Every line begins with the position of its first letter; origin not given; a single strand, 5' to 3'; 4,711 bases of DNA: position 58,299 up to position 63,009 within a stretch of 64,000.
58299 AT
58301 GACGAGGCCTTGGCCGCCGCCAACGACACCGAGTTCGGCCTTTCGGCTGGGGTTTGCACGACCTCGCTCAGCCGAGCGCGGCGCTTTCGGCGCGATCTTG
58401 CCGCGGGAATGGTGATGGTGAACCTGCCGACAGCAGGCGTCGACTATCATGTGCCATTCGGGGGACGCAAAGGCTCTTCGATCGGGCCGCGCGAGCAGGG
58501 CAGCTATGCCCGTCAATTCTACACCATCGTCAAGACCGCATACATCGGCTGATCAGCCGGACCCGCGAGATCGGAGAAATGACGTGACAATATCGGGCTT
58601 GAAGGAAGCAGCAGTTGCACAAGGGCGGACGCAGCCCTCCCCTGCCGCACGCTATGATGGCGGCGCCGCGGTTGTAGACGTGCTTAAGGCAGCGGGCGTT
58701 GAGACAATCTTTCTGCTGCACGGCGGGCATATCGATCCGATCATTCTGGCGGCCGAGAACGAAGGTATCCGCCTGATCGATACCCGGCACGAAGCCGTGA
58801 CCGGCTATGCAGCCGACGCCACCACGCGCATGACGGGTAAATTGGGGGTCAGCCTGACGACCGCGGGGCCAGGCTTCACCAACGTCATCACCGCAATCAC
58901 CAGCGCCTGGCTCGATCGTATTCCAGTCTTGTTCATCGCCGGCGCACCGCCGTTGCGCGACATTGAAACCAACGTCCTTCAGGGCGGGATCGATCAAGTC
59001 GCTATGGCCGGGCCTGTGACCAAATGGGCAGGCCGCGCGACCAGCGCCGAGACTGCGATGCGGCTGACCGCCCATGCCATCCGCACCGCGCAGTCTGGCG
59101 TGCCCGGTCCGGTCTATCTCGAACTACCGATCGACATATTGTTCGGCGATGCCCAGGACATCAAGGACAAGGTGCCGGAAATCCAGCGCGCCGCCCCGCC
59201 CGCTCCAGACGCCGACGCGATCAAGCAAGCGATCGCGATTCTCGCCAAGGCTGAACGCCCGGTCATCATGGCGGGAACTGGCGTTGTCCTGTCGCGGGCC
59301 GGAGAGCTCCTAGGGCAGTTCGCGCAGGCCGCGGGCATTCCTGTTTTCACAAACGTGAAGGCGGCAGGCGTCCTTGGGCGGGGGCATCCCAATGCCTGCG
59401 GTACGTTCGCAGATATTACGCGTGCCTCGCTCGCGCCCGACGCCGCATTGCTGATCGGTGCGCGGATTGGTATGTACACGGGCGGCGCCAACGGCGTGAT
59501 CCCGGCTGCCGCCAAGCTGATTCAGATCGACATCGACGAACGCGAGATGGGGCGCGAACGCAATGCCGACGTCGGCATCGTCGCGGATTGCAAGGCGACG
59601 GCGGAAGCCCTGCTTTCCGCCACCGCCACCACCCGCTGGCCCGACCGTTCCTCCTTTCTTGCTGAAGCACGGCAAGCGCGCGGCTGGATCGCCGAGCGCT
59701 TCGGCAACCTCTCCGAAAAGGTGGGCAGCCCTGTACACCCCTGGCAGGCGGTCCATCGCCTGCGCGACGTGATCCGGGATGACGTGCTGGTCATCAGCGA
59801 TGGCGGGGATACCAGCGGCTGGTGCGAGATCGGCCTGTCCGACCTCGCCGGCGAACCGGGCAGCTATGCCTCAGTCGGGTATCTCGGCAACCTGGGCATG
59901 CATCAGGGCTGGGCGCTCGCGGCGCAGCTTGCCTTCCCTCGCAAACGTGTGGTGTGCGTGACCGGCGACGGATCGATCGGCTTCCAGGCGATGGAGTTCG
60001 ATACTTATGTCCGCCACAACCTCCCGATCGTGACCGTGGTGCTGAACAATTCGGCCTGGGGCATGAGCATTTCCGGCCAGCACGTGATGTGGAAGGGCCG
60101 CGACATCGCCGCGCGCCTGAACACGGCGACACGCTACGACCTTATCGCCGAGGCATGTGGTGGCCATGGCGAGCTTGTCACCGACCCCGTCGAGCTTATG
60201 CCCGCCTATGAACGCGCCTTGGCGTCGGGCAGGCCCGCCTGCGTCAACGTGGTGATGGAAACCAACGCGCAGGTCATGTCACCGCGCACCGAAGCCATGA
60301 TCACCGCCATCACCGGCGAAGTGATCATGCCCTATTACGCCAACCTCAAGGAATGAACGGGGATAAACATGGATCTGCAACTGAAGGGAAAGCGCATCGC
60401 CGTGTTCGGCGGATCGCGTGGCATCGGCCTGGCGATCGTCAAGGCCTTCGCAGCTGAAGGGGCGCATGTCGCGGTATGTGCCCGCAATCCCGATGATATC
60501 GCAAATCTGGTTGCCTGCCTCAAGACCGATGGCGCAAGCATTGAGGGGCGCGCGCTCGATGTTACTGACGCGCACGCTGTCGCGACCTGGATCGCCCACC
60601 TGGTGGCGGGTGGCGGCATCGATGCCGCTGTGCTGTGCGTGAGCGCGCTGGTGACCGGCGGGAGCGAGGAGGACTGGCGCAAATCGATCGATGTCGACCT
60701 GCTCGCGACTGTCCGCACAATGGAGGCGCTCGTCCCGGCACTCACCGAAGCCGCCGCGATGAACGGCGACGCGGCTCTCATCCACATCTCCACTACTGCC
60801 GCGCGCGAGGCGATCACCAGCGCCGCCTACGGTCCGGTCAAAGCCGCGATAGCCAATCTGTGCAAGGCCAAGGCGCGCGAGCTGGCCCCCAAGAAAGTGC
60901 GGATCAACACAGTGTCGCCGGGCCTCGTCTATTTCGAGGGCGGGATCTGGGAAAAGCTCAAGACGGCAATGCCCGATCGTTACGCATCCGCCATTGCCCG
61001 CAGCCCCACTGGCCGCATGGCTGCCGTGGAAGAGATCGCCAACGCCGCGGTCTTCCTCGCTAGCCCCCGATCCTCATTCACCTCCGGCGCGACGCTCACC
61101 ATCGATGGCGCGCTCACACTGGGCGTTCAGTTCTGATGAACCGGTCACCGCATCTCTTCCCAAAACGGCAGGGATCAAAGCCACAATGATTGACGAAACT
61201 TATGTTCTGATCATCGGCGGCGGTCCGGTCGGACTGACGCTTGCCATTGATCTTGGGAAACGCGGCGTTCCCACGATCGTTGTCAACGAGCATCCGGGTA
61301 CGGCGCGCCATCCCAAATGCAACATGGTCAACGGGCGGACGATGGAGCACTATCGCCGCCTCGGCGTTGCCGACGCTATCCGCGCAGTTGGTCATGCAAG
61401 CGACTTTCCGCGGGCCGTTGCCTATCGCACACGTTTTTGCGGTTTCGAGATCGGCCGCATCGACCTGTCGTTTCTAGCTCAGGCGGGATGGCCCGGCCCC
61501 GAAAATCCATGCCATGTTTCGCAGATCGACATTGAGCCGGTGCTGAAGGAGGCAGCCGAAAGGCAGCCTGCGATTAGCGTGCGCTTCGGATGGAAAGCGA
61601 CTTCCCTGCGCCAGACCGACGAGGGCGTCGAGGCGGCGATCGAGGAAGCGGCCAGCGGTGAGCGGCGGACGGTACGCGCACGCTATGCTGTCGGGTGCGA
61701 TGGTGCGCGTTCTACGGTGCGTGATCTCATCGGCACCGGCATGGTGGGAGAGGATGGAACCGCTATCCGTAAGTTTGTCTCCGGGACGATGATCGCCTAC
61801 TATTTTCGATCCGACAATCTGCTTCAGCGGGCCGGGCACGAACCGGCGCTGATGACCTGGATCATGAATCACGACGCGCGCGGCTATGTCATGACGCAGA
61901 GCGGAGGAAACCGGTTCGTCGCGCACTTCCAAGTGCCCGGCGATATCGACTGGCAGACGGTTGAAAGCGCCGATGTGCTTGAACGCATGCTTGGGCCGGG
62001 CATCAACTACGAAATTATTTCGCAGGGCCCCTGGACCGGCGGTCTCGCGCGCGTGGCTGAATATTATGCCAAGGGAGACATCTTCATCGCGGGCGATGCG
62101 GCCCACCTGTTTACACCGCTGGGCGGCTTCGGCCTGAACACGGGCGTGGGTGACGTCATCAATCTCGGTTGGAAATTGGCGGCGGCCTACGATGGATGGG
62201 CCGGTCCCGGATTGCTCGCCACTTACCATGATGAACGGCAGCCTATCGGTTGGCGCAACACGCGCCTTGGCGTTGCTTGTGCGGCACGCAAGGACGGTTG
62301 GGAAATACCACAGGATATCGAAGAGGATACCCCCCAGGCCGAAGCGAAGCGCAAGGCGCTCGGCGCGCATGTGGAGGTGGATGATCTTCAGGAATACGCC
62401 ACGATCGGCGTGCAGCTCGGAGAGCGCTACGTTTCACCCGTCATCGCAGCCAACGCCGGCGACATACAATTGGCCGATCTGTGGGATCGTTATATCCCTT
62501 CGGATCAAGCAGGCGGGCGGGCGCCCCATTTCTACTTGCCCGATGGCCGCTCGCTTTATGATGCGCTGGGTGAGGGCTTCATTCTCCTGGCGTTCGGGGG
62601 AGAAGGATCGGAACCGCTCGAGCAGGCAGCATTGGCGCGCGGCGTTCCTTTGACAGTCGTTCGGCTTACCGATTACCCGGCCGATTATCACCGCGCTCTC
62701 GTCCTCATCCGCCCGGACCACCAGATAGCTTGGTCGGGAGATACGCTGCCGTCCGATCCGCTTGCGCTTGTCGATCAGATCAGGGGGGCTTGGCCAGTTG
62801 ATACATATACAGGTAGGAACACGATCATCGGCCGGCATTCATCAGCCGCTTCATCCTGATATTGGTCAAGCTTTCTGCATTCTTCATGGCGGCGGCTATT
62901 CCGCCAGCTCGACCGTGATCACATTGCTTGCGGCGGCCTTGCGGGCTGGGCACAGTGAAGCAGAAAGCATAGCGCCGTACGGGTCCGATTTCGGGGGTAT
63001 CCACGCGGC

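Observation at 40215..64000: Candidate undescribed aromatic catabolic island combining hydroxycinnamoyl-CoA cleavage, meta-cleavage and a BAL-like lyase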

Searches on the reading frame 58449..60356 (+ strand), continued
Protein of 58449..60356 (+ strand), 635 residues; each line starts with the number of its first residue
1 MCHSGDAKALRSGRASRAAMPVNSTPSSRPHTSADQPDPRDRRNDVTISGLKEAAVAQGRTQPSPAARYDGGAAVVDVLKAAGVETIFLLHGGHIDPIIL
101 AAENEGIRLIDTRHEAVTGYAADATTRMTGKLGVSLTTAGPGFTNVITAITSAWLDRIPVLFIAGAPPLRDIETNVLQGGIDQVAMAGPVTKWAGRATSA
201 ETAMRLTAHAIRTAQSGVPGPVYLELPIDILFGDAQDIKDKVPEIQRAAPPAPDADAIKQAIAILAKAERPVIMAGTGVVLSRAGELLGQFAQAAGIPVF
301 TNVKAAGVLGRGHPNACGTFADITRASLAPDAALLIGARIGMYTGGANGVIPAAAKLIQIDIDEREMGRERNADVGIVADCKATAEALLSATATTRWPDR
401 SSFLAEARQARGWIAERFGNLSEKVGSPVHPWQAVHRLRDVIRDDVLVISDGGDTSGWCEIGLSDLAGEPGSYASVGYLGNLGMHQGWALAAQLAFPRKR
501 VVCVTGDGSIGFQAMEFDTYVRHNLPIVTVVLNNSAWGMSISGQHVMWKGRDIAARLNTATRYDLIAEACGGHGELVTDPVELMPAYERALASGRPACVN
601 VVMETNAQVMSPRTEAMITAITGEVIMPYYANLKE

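Call 83: find_encoding_contigs(protein=P0020, flank=10000, max_places=1)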
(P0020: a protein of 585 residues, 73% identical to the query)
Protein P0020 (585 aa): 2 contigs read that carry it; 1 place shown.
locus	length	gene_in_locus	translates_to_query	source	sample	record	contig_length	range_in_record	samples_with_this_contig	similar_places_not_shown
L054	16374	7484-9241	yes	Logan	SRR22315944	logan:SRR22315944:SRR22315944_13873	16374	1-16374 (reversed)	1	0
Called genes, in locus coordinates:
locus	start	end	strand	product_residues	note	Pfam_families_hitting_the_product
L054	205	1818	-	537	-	PF00501:AMP-binding, PF13193:AMP-binding_C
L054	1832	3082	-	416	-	PF02771:Acyl-CoA_dh_N (weak), PF02770:Acyl-CoA_dh_M, PF00441:Acyl-CoA_dh_1, PF08028:Acyl-CoA_dh_2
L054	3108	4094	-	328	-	PF01636:APH, PF02958:EcKL (weak)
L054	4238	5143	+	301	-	PF22632:BphC_D1, PF00903:Glyoxalase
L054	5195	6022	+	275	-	PF02798:GST_N, PF13417:GST_N_3, PF13409:GST_N_2, PF00043:GST_C, PF13410:GST_C_2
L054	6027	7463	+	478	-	PF00171:Aldedh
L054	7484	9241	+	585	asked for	PF02776:TPP_enzyme_N, PF00205:TPP_enzyme_M, PF02775:TPP_enzyme_C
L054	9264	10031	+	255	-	PF00106:adh_short, PF23441:SDR (weak), PF08659:KR, PF13561:adh_short_C2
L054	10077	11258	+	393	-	PF02771:Acyl-CoA_dh_N, PF08028:Acyl-CoA_dh_2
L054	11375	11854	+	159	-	PF01613:Flavin_Reduct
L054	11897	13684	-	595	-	PF02129:Peptidase_S15, PF08530:PepX_C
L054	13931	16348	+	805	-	PF07715:Plug, PF00593:TonB_dep_Rec_b-barrel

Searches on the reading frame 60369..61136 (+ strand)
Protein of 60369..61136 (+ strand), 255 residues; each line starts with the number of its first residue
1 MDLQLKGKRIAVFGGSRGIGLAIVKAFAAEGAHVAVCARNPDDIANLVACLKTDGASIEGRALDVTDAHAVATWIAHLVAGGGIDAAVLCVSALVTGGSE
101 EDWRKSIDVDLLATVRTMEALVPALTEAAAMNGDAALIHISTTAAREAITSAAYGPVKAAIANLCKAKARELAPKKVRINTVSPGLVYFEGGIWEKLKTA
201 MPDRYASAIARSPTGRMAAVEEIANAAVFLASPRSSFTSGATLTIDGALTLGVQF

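Call 5: search_protein_families(library=pfam, proteins=[window:60369-61136:+])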
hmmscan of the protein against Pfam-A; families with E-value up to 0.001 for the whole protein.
window:60369-61136:+ (255 aa): 4 families
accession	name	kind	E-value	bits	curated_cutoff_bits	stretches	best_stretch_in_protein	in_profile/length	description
PF13561.12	adh_short_C2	-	3.1e-40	138.6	27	1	17-247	6-233/236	Enoyl-(Acyl carrier protein) reductase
PF00106.31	adh_short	-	2.5e-29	102.6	26.6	1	8-187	1-182/195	short chain dehydrogenase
PF08659.16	KR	-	1.2e-07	32.3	22.6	1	12-122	5-124/180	KR domain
PF13460.12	NAD_binding_10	-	0.00013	22.3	27.2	1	14-170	1-126/184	NAD(P)H-binding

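Call 7: search_protein_families(library=ncbifam, proteins=[window:60369-61136:+], max_evalue=0.00001)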
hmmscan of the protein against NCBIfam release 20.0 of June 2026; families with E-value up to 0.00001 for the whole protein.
window:60369-61136:+ (255 aa): 211 families (the best 25 are shown)
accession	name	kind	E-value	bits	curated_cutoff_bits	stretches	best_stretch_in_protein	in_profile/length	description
NF005559.1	PRK07231.1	subfamily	7.5e-39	133.7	215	1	5-250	2-248/249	glucose 1-dehydrogenase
NF009466.0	PRK12826.1-2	subfamily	7.7e-37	127.1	222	1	8-248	4-243/248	3-oxoacyl-ACP reductase FabG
NF004198.0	PRK05653.1-3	equivalog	1.5e-36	126.1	296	1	4-250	4-247/248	3-oxoacyl-ACP reductase FabG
NF005095.0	PRK06523.1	subfamily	7.1e-36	124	231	1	2-248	5-256/261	oxidoreductase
NF009468.0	PRK12826.1-4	equivalog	8.5e-36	123.9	318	1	4-251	4-249/256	SDR family oxidoreductase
NF005075.0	PRK06500.1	equivalog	8.7e-36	123.6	336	1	4-249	3-246/249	SDR family oxidoreductase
NF005752.0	PRK07576.1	subfamily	2.4e-35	122.1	321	1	3-251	5-252/271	SDR family oxidoreductase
NF005893.0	PRK07856.1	equivalog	1.2e-34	119.8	255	1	3-248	5-240/255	SDR family oxidoreductase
NF004197.0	PRK05653.1-1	equivalog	3.3e-34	118.6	332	1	1-250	1-247/249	3-oxoacyl-ACP reductase FabG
NF004791.0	PRK06138.1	equivalog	6.1e-33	114.2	312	1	4-250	2-250/252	SDR family oxidoreductase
NF004818.0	PRK06172.1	equivalog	1.9e-32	112.6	336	1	1-250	1-251/253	SDR family oxidoreductase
NF005449.0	PRK07041.1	equivalog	2.9e-32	112.5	257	1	1-248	1-236/240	SDR family oxidoreductase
TIGR01830.1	3oxo_ACP_reduc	equivalog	4.6e-32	111.6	297.75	1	12-249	3-238/239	3-oxoacyl-[acyl-carrier-protein] reductase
NF005469.0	PRK07063.1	equivalog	5.6e-31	108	306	1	4-249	4-254/260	SDR family oxidoreductase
NF052558.1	MBtsdlDhBudC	equivalog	6.5e-31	107.8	270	1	6-250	2-242/250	meso-2,3-butanediol dehydrogenase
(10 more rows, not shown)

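Call 27: search_solved_structures(query=window:60369-61136:+, max_evalue=1e-25)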
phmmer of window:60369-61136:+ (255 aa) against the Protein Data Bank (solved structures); distinct sequences matched with E-value up to 1e-25: 2.
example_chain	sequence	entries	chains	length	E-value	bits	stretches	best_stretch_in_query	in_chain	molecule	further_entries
6ci9_A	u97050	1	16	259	3.5e-27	99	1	4-251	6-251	3-oxoacyl-[acyl-carrier-protein] reductase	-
6ci8_A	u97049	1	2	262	3.7e-27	98.9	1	4-251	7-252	3-oxoacyl-[acyl-carrier-protein] reductase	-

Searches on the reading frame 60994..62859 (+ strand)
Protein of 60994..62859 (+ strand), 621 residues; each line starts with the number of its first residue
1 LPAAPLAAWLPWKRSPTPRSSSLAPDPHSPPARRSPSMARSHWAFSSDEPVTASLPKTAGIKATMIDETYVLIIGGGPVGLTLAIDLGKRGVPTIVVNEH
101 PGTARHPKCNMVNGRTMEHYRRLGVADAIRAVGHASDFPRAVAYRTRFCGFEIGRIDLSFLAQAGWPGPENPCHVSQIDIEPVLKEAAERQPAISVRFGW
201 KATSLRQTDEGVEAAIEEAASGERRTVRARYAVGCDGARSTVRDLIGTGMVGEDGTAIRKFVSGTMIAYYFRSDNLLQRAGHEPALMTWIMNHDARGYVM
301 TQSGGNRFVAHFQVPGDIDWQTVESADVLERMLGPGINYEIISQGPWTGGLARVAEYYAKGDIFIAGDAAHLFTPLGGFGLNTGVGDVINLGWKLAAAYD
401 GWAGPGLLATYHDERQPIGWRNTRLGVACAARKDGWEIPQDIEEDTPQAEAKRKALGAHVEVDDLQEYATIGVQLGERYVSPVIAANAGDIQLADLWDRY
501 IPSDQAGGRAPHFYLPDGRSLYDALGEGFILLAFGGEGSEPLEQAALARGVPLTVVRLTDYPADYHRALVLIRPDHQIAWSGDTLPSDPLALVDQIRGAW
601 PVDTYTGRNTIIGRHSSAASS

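Call 5: search_protein_families(library=pfam, proteins=[window:60994-62859:+])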
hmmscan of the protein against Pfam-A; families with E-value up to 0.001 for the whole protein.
window:60994-62859:+ (621 aa): 4 families
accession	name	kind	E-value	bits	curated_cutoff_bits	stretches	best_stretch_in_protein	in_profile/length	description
PF01494.25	FAD_binding_3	-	1e-75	255.6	22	1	68-424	1-347/349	FAD binding domain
PF21274.3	Rng_hyd_C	-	3e-08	34.3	27.5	1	505-586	3-91/107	Aromatic-ring hydroxylase, C-terminal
PF01266.30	DAO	-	7.8e-06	26.1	27.9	0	71-102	2-33/353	FAD dependent oxidoreductase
PF00890.30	FAD_binding_2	-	2.1e-05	24.3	20.4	0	71-102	2-33/414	FAD binding domain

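Call 7: search_protein_families(library=ncbifam, proteins=[window:60994-62859:+], max_evalue=0.00001)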
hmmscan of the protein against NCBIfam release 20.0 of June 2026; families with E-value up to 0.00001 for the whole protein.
window:60994-62859:+ (621 aa): 46 families (the best 25 are shown)
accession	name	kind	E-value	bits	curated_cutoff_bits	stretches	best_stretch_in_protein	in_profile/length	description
NF004780.0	PRK06126.1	subfamily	1.1e-166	555.3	445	1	65-600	5-547/552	hypothetical protein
NF046069.1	AkvoneHdxseRdmE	equivalog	2.5e-64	218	700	1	71-595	1-514/521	aklavinone 12-hydroxylase RdmE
NF046068.1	AkvoneHdxseDnrF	equivalog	3.5e-60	204.2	650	1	71-418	1-345/439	aklavinone 12-hydroxylase DnrF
NF004832.0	PRK06184.1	subfamily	5.7e-56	190.3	476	1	66-420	4-342/506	hypothetical protein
NF045577.1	FAD_mono_MbnF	equivalog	1.1e-54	185.9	800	1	68-592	4-519/531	methanobactin biosynthesis FAD monooxygenase MbnF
NF004829.0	PRK06183.1-3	subfamily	6.3e-54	183.6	390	1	65-583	5-496/520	bifunctional 3-(3-hydroxy-phenyl)propionate/3-hydroxycinnamic acid hydroxylase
NF006092.0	PRK08244.1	equivalog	2.4e-49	168.3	644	1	69-419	3-330/494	monooxygenase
NF004831.0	PRK06183.1-5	equivalog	3.3e-47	161.2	546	2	67-253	7-184/568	bifunctional 3-(3-hydroxy-phenyl)propionate/3-hydroxycinnamic acid hydroxylase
NF006002.0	PRK08132.1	subfamily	5.1e-45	153.9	416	1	63-419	20-359/552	FAD-dependent oxidoreductase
NF033145.1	rif_monoox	equivalog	3e-43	148.4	800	2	352-419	260-327/472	rifampin monooxygenase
NF005303.0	PRK06834.1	subfamily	7.5e-41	140.2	625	2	351-462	255-369/488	hypothetical protein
NF004828.0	PRK06183.1-2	equivalog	1.1e-36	126.3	853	1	67-416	11-337/568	bifunctional 3-(3-hydroxy-phenyl)propionate/3-hydroxycinnamic acid hydroxylase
NF006144.0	PRK08294.1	subfamily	9.3e-33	113.4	560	3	362-418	341-397/637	phenol 2-monooxygenase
NF000343.1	rif_mono_Iri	exception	9e-32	110.7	950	1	71-419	4-329/479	rifampin monooxygenase Iri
NF004827.0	PRK06183.1-1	equivalog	4.9e-27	94.6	966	1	62-416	9-343/554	bifunctional 3-(3-hydroxy-phenyl)propionate/3-hydroxycinnamic acid hydroxylase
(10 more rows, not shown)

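Call 16: search_solved_structures(query=window:60994-62859:+, max_evalue=1e-20)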
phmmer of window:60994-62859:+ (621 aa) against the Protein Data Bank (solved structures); distinct sequences matched with E-value up to 1e-20: 35.
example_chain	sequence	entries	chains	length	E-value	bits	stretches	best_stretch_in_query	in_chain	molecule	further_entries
4eip_A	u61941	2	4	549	8.7e-85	288.7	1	67-599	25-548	Putative FAD-monooxygenase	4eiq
2r0c_A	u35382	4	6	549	8.8e-85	288.7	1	67-599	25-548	RebC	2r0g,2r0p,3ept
6u0p_A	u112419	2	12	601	9.6e-59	202.7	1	69-558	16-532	2,4-dichlorophenol 6-monooxygenase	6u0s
7ouj_AAA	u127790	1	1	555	8.9e-43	149.9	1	70-440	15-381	RubL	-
7oud_AAA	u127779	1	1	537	4.5e-42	147.6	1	69-559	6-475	FAD-dependent monooxygenase GrhO5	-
7ouc_AAA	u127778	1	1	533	5.6e-42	147.3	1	69-559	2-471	Putative FAD-dependent monooxygenase GrhO5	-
8fhj_A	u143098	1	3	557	3.4e-40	141.4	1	66-594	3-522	Monooxygenase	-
4k5r_A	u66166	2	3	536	1.1e-37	133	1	69-426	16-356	Oxygenase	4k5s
4cy6_A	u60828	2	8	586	1.6e-36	129.3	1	68-419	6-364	2-HYDROXYBIPHENYL-3-MONOOXYGENASE | 2-HYDROXYBIPHENYL 3-MONOOXYGENASE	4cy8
4z2u_A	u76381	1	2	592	1.6e-36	129.3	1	68-419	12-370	2-hydroxybiphenyl-3-monooxygenase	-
4z2t_A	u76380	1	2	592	1.7e-36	129.2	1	68-419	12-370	2-hydroxybiphenyl-3-monooxygenase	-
5brt_A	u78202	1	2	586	1.7e-36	129.2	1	68-419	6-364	2-hydroxybiphenyl-3-monooxygenase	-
4z2r_A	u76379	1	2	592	1.8e-36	129.1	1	68-419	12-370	2-hydroxybiphenyl-3-monooxygenase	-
6em0_A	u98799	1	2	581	7.4e-36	127.1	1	68-419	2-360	2-hydroxybiphenyl-3-monooxygenase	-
5kow_A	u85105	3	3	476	7.8e-36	127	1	71-420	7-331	Pentachlorophenol 4-monooxygenase | Putative rifampin monooxygenase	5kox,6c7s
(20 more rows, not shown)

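Call 46: search_dna_similar(query=window:61186-62859:+, collection=plasmids, mode=protein, max_rows=25, max_evalue=1e-60)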
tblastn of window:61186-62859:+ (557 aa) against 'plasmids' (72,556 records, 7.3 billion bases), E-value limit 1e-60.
Records with a match: 96; places in all: 106; records where one place covers at least 80% of the query: 95.
Best place of each record, by identity: <60% 96.
By first word of the organism name: Streptomyces 20; Rhizobium 11; Bradyrhizobium 8; Burkholderia 7; Aminobacter 6; Rhodococcus 6; Paraburkholderia 5; Variovorax 4; Sphingobium 3; Sinorhizobium 3; and 18 more.
By predicted mobility (MOB-suite, as given by PLSDB): non-mobilizable 52; conjugative 23; mobilizable 21.
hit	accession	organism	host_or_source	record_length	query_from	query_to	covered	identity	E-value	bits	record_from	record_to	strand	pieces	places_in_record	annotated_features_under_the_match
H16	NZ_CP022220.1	Bradyrhizobium guangxiense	peanut,cell culture,roots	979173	2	535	96%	48.6%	3e-160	513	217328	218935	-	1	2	FAD-dependent monooxygenase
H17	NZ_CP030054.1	Bradyrhizobium guangzhouense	Arachis hypogaea,Microbe,nodule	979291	2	535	96%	48.6%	3e-160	513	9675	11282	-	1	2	FAD-dependent monooxygenase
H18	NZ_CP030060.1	Bradyrhizobium sp. CCBAU 53351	Arachis hypogaea,Microbe,nodule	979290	2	535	96%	48.6%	3e-160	513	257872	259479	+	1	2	FAD-dependent monooxygenase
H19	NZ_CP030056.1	Bradyrhizobium sp. CCBAU 53340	Arachis hypogaea,Microbe,nodule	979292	2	535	96%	48.6%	3e-160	513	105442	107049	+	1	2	FAD-dependent monooxygenase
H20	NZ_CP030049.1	Bradyrhizobium sp. CCBAU 53338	Arachis hypogaea,Microbe,nodule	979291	2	535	96%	48.6%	3e-160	513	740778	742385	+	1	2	FAD-dependent monooxygenase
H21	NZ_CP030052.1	Bradyrhizobium guangdongense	peanut,cell culture,roots of peanut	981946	2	535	96%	48.6%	3e-160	513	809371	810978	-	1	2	FAD-dependent monooxygenase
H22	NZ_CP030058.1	Bradyrhizobium guangdongense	Arachis hypogaea,Microbe,nodule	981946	2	535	96%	48.6%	3e-160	513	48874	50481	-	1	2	FAD-dependent monooxygenase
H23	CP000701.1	Rhizorhabdus wittichii RW1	-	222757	7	534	95%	41.4%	7e-102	345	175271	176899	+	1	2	monooxygenase, FAD-binding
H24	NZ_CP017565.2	Paraburkholderia sprentiae WSM5005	Lebeckia ambigua,root nodule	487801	4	534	95%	40.7%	2e-107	360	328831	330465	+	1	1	FAD-dependent oxidoreductase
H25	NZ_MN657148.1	Polaromonas sp.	-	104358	2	528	95%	40.2%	6e-102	345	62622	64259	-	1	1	FAD-dependent monooxygenase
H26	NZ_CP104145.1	Rhizobium sullae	Sulla coronaria,cell culture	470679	1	544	98%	38.9%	1e-101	344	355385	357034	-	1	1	FAD-dependent oxidoreductase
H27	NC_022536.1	Agrobacterium pusense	-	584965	7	532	94%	39.8%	8e-100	338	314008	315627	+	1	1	FAD-dependent oxidoreductase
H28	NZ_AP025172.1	Cupriavidus sp. P-10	-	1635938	4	556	99%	37.8%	6e-104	350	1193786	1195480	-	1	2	none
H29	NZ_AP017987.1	Aminobacter sp. SS-2016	Lotus japoicus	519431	4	534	95%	39.4%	4e-92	316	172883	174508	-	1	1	FAD-dependent oxidoreductase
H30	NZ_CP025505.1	Rhizobium leguminosarum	Pisum sativum,pea nodule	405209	4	548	98%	38.4%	1e-100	341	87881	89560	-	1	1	FAD-dependent oxidoreductase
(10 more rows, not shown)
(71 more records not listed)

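Call 47: get_annotated_region(hit=H16, flank=12000)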
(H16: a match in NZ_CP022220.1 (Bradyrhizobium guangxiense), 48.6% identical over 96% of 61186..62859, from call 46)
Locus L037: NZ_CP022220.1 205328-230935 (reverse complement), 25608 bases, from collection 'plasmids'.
description: Bradyrhizobium guangxiense strain CCBAU 53363 plasmid p53363, complete sequence
organism: Bradyrhizobium guangxiense (NCBI taxid 1325115)
taxonomy: Bacteria; Pseudomonadota; Alphaproteobacteria; Hyphomicrobiales; Nitrobacteraceae; Bradyrhizobium; Bradyrhizobium guangxiense
host: -; source: peanut,cell culture,roots; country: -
typing (MOB-suite, as given by PLSDB): mobilizable; relaxase MOBP
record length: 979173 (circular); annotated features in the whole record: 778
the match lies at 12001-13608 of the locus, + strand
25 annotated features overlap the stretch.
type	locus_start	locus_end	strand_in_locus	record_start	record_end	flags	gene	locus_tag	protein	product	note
CDS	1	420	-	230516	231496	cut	-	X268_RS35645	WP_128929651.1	ABC transporter substrate-binding protein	-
CDS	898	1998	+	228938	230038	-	-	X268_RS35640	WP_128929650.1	ABC transporter substrate-binding protein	-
CDS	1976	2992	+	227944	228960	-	-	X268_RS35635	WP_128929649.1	ABC transporter permease subunit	GO:0055085 - transmembrane transport [Evidence IEA]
CDS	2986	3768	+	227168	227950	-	-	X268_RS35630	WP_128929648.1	ABC transporter ATP-binding protein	-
CDS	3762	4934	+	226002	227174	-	-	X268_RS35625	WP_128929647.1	acyl-CoA dehydrogenase family protein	-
CDS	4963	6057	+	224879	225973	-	-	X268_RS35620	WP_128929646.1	LLM class flavin-dependent oxidoreductase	-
CDS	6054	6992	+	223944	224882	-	-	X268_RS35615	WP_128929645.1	ABC transporter substrate-binding protein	-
CDS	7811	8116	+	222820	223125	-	-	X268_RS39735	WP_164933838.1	hypothetical protein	-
CDS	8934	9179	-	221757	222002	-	-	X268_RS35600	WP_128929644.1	type II toxin-antitoxin system VapB family antitoxin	-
CDS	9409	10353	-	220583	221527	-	-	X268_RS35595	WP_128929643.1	VOC family protein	-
CDS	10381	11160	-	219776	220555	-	-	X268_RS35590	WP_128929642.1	SDR family oxidoreductase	-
CDS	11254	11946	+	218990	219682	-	-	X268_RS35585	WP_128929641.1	GntR family transcriptional regulator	-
CDS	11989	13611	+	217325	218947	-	-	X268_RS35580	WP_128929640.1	FAD-dependent monooxygenase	-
CDS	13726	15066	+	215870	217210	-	-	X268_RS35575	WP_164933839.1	MFS transporter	GO:0055085 - transmembrane transport [Evidence IEA]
CDS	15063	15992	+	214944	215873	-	-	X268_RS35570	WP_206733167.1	alpha/beta hydrolase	-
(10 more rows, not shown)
